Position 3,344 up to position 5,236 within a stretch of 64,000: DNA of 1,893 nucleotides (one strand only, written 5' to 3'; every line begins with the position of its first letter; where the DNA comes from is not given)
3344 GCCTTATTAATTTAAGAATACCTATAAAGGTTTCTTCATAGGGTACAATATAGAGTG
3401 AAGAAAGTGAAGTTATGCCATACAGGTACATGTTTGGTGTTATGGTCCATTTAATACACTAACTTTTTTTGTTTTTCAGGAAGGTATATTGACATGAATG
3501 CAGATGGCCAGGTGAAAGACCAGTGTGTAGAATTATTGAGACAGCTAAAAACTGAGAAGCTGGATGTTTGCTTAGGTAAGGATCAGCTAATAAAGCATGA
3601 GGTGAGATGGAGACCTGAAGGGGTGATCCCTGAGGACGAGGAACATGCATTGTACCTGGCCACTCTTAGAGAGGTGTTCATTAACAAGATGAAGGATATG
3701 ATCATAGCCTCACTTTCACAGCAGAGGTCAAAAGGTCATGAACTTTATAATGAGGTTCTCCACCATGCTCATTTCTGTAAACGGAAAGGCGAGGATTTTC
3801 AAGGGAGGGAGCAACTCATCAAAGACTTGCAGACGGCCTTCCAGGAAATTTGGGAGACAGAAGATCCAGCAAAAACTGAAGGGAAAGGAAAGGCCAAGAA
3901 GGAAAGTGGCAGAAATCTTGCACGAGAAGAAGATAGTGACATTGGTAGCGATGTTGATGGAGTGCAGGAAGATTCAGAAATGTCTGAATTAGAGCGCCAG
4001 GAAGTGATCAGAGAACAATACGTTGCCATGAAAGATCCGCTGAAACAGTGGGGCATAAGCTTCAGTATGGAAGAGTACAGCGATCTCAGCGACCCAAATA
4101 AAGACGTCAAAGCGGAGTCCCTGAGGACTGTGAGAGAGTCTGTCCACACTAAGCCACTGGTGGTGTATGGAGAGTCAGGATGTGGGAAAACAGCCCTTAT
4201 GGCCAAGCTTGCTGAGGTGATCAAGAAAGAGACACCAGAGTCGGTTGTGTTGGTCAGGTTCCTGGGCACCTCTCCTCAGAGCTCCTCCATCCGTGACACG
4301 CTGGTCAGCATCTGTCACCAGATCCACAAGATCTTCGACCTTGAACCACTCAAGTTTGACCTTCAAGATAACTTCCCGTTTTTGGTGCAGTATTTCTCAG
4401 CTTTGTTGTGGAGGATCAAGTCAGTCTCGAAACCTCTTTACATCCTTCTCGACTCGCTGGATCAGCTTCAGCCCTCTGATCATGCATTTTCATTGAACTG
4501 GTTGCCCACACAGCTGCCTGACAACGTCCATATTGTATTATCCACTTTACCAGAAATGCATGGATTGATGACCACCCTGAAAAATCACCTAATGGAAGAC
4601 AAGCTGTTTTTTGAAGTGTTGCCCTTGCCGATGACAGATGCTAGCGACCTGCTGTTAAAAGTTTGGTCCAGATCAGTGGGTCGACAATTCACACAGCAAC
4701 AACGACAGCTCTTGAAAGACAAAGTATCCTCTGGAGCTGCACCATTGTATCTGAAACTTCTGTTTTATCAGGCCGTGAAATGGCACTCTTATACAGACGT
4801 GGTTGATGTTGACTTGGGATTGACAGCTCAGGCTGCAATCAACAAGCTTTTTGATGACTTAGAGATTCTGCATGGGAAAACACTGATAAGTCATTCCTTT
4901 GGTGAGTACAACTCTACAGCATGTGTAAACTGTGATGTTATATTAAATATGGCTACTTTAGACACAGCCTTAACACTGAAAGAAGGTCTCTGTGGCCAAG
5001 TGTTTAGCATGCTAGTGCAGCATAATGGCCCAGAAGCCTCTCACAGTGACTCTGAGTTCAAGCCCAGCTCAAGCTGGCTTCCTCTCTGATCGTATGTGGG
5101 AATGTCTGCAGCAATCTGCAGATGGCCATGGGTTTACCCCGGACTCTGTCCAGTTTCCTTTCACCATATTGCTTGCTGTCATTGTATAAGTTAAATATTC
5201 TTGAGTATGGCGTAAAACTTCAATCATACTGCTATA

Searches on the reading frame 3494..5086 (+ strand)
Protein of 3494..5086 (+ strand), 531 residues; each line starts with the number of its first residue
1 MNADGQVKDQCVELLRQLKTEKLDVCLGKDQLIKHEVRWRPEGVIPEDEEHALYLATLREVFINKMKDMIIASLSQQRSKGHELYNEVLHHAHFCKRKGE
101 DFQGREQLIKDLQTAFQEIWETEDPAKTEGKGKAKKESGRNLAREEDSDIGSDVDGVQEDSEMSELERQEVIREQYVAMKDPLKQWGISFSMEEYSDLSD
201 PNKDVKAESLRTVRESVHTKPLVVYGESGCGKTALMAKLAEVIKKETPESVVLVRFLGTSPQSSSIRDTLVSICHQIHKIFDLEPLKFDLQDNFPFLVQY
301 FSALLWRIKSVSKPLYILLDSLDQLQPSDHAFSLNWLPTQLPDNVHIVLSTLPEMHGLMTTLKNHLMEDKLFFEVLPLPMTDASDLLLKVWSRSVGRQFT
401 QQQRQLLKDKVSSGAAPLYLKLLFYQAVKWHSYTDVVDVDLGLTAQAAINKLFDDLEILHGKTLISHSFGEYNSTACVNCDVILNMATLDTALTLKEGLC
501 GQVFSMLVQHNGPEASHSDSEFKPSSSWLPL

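Call 13: search_protein_families(library=pfam, proteins=[window:3494-5086:+], max_evalue=0.01)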
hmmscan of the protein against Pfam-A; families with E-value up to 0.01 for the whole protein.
window:3494-5086:+ (531 aa): 9 families
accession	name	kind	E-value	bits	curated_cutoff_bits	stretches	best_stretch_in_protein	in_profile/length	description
PF05729.18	NACHT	-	6.1e-11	42.9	26.7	1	221-391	2-164/167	NACHT domain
PF13191.12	AAA_16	-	9.6e-10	39.6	32.6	1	218-348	24-165/167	AAA ATPase domain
PF24883.2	NPHP3_N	-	1e-09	39.2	24.8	1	214-334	16-145/164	Nephrocystin 3, N-terminal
PF01637.24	ATPase_2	-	3.4e-07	30.8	33.2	1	209-329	10-126/225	ATPase domain predominantly from Archaea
PF13401.12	AAA_22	-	1.5e-06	29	27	1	220-356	6-127/130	AAA domain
PF07693.20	KAP_NTPase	-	0.00091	19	20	1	221-297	22-99/293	KAP family P-loop domain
PF00308.24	Bac_DnaA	-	0.0031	18.2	23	1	218-252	33-67/162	Bacterial DnaA ATPAse domain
PF00910.28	RNA_helicase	-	0.0063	17.4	21.5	0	223-247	2-26/105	RNA helicase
PF13245.12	AAA_19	-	0.0095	16.6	25.1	0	212-290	4-81/134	AAA domain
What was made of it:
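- On NWD1 (NACHT and WD repeat domain-containing protein 1) family: PF05729 at 42.9 bits against a cutoff of 26.7 (call 13).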

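Call 17: find_homologous_proteins(query=window:3494-4903:+)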
Query seq(470 aa) (470 aa): 51 proteins with E <= 0.001 among 8000 candidates.
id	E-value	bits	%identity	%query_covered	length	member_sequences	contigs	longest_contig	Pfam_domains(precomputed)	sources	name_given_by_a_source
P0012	2.3e-264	896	84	100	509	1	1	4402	PF24883.3,PF05729.19,PF13401.13,PF01637.25,PF13191.13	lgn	-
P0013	1.2e-72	264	33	99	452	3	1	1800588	PF05729.19,PF13401.13,PF13191.13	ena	-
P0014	5.7e-63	232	38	71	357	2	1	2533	PF24883.3,PF05729.19,PF13401.13,PF01637.25,PF13191.13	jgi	jgi:hypothetical protein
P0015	7.2e-61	225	39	67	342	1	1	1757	PF05729.19,PF13401.13,PF01637.25,PF13191.13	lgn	-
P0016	1.6e-57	214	39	56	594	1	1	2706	PF25469.2,PF24883.3,PF05729.19,PF13401.13,PF20703.4,PF01637.25,PF13191.13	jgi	-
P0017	2.3e-53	200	33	84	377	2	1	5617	-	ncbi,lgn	-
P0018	2.1e-51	194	44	45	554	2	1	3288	PF05729.19,PF13401.13,PF13191.13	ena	-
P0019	1.1e-49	188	39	56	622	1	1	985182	PF25469.2,PF24883.3,PF13271.12,PF05729.19,PF13401.13,PF20703.4,PF13191.13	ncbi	ncbi:predicted protein, partial [Nematostella vectensis]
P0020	1.3e-46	178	40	53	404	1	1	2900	PF24883.3,PF05729.19,PF13401.13,PF01637.25,PF13191.13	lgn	-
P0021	4.8e-46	176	34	64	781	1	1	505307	PF25469.2,PF24883.3,PF05729.19,PF13401.13,PF20703.4,PF13191.13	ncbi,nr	ncbi:hypothetical protein QZH41_002106 [Actinostola sp. cb2023]|nr:hypothetical protein QZH41_002106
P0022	2.1e-45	174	38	50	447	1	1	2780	PF05729.19,PF20703.4,PF13191.13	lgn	-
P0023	1.4e-43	168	33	57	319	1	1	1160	PF24883.3,PF05729.19,PF20703.4,PF13191.13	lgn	-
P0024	1.4e-43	168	39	40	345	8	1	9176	PF24883.3,PF05729.19,PF13401.13,PF13191.13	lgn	-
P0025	1.7e-42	164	37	53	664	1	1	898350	PF25469.2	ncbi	ncbi:hypothetical protein EGW08_003259, partial [Elysia chlorotica]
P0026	5.6e-42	163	38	55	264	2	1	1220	PF24883.3,PF05729.19,PF13401.13,PF01637.25,PF13191.13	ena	-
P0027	1.5e-41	161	41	40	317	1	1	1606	PF24883.3,PF05729.19,PF00931.29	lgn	-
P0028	1.8e-38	151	35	53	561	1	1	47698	PF25469.2,PF24883.3,PF05729.19,PF20703.4,PF13191.13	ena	-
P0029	8.4e-37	145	35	53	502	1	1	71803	PF24883.3,PF05729.19,PF20703.4,PF06309.18,PF13191.13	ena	-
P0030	1.5e-36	145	37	54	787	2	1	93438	PF25469.2,PF24883.3,PF05729.19,PF01637.25,PF13191.13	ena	-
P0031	2.0e-36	144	51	27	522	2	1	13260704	PF24883.3,PF13271.12,PF05729.19,PF13191.13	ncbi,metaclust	ncbi:uncharacterized protein TRIADDRAFT_19804, partial [Trichoplax adhaerens]|metaclust:status=activ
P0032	1.0e-33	135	36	55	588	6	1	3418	PF25469.2,PF24883.3,PF05729.19,PF13401.13,PF13191.13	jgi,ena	-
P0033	3.0e-33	134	35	54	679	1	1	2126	PF25174.2,PF24814.2,PF23381.2,PF25173.2,PF25175.2,PF24817.2,PF00004.36,PF13401.13,PF01637.25,PF13191.13,PF25469.2,PF24883.3,PF05729.19,PF25047.1,PF00400.39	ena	-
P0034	6.2e-31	126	35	53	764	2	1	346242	PF25174.2,PF23381.2,PF25469.2,PF25173.2,PF24883.3,PF05729.19,PF25175.2,PF24817.2,PF13401.13,PF00400.39,PF13191.13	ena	-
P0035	1.6e-24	105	59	13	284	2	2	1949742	PF07693.21,PF24883.3,PF05729.19,PF00931.29,PF13191.13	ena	-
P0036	4.5e-24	104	35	46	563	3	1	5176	PF05729.19,PF13191.13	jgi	jgi:hypothetical protein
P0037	1.1e-21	96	30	53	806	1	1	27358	PF13271.12,PF05729.19,PF20703.4,PF13191.13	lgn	-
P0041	2.0e-14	72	33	53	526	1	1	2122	PF24883.3,PF05729.19,PF13401.13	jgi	jgi:NACHT domain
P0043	6.0e-13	67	30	55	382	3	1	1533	PF05729.19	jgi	jgi:hypothetical protein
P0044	2.2e-12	65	32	52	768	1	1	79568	PF25469.2,PF24883.3,PF05729.19,PF13401.13,PF13191.13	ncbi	ncbi:unnamed protein product, partial [Ectocarpus fasciculatus]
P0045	3.9e-12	64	29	52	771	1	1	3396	PF05729.19,PF13401.13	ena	-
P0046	5.7e-12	64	31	53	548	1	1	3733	PF05729.19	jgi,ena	jgi:hypothetical protein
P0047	7.9e-12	63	30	53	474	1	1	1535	PF05729.19,PF13191.13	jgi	jgi:hypothetical protein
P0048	3.0e-11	61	29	53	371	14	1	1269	PF25469.2,PF24883.3,PF05729.19,PF13401.13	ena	-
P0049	1.8e-10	59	31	53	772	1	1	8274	PF25168.2,PF24105.2,PF24805.2,PF24017.3,PF23342.2,PF23411.2,PF24817.2,PF13401.13,PF13191.13,PF23798.2,PF23393.3,PF23389.2,PF20426.5,PF25469.2,PF24883.3,PF05729.19,PF25460.2,PF00400.39,PF23414.2,PF25178.1,PF23410.5,PF23775.2,PF25174.2,PF24814.2,PF23381.2,PF25173.2,PF25171.2,PF12894.14,PF25175.2,PF247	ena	-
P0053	1.0e-7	50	38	28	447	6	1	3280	PF24883.3,PF05729.19,PF13401.13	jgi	jgi:Cdc6-like AAA superfamily ATPase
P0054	1.5e-6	46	29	43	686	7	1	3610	PF24884.2,PF24883.3,PF13271.12,PF05729.19,PF24885.2,PF13401.13,PF20703.4,PF01637.25,PF13191.13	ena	-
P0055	4.3e-6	44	27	53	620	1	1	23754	PF13271.12,PF05729.19,PF13191.13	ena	-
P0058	3.4e-5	41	25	53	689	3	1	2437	PF25469.2,PF24883.3,PF05729.19,PF13191.13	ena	-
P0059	6.7e-5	40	26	43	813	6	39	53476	PF13271.12,PF13176.13,PF24885.2,PF13401.13,PF13428.13,PF13191.13,PF13374.13,PF24883.3,PF00515.35,PF05729.19,PF13424.13,PF13181.13,PF05621.18,PF07719.24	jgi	jgi:nephrocystin-3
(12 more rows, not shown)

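Call 45: find_encoding_contigs(protein=P0012, flank=10000, max_places=4)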
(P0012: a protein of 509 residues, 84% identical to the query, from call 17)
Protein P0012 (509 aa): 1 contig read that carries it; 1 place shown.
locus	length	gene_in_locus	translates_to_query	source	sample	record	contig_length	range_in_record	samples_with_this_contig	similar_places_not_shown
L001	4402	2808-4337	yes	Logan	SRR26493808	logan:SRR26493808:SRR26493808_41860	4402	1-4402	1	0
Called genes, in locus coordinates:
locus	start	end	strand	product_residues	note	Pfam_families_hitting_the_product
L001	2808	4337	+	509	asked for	PF01637:ATPase_2 (faint), PF13191:AAA_16, PF24883:NPHP3_N, PF05729:NACHT, PF13401:AAA_22 (weak)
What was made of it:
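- Tried and rejected: The only close relative is a Logan contig (L001, 84% aa identity), and it covers only the NACHT exon (call 45).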
